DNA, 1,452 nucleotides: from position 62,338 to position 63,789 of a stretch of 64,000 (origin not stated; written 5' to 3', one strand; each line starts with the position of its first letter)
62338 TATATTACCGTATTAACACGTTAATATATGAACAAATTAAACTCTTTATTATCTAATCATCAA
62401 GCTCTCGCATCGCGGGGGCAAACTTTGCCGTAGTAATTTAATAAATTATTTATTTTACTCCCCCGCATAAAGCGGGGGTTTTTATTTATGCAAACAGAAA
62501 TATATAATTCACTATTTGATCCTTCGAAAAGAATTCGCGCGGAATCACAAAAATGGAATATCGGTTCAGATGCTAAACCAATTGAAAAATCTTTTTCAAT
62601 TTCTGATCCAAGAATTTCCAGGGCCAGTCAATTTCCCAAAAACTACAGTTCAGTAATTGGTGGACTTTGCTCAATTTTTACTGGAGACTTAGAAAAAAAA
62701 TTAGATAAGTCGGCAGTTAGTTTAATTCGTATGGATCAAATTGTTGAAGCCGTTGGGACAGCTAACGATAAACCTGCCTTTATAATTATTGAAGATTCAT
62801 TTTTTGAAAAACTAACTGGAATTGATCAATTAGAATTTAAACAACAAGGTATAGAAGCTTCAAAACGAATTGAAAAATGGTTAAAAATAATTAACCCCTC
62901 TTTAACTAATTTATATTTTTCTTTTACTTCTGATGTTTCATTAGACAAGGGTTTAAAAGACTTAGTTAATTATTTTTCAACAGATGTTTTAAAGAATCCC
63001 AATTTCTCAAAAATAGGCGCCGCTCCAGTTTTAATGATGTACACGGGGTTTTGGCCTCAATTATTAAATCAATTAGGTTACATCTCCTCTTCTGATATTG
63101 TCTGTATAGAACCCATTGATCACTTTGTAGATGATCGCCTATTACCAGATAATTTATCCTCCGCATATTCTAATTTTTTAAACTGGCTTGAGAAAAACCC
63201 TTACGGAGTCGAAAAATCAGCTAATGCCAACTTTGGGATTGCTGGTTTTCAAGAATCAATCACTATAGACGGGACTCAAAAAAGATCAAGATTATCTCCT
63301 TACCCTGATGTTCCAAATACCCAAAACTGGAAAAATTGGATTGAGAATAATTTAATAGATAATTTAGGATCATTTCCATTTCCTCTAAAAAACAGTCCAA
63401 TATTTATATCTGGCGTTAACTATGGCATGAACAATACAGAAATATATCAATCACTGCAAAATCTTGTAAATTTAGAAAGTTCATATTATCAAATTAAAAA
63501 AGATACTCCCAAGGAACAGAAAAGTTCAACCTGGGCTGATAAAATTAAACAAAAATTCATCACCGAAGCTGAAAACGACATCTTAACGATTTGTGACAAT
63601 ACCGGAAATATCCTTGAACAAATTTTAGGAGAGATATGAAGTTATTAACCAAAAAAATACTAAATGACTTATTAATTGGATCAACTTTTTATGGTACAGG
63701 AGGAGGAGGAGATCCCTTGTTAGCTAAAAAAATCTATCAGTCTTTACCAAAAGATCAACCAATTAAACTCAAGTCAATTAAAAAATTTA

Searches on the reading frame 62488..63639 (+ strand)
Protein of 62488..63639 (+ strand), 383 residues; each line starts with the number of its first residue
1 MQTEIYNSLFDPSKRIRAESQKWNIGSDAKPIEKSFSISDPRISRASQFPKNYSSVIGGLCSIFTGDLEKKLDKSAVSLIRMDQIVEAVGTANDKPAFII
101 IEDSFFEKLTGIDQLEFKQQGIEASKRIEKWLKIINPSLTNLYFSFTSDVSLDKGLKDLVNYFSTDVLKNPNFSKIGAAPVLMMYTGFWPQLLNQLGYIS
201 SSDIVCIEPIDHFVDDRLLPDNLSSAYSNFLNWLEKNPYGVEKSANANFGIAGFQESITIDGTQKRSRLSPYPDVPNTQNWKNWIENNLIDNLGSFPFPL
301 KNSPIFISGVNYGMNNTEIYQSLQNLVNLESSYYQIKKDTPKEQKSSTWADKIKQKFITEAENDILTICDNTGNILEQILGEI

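Call 12: search_protein_families(library=pfam, proteins=[window:62488-63639:+])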
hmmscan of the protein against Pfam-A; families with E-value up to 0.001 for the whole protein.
window:62488-63639:+ (383 aa): 0 families

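Call 27: find_encoding_contigs(protein=window:62488-63639:+, flank=10000, max_places=5)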
Protein window:62488-63639:+ (383 aa): no gene with exactly this product is on record in the collection.
